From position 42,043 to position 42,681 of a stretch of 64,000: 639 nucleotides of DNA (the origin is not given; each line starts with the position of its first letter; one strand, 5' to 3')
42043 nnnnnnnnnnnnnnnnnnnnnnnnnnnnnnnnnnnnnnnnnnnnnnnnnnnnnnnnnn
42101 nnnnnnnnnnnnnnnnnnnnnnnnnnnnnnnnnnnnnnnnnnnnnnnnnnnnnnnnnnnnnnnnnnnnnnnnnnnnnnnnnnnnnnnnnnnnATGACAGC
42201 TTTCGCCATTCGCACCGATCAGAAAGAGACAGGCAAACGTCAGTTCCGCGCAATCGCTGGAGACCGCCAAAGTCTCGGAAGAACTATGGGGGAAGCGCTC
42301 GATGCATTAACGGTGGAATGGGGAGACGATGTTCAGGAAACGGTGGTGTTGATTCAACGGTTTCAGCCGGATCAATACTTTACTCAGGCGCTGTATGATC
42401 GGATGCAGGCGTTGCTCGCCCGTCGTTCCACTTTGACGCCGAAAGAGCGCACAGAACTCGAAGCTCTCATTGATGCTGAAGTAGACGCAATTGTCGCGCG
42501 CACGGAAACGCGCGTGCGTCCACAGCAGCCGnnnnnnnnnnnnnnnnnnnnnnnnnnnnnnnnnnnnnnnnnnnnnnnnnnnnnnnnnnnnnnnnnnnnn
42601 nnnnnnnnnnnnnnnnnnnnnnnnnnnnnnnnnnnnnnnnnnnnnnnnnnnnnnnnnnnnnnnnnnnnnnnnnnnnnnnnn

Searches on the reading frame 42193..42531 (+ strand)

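Call 4: search_protein_families(library=pfam, proteins=[window:42193-42531:+], max_evalue=1)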
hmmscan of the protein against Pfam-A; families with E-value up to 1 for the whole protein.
window:42193-42531:+ (113 aa): 4 families
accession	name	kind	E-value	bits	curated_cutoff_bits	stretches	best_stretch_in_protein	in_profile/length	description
PF01145.31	Band_7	-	0.022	15.3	23.6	1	14-77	104-165/176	SPFH domain / Band 7 family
PF05696.16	DUF826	-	0.028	15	25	1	78-102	23-47/75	Protein of unknown function (DUF826)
PF07536.20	HWE_HK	-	0.071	14.3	22.8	1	59-109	26-78/83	HWE histidine kinase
PF17944.6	Arg_decarbox_C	-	0.11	13.5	23.3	1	61-94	9-42/51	Arginine decarboxylase C-terminal helical extension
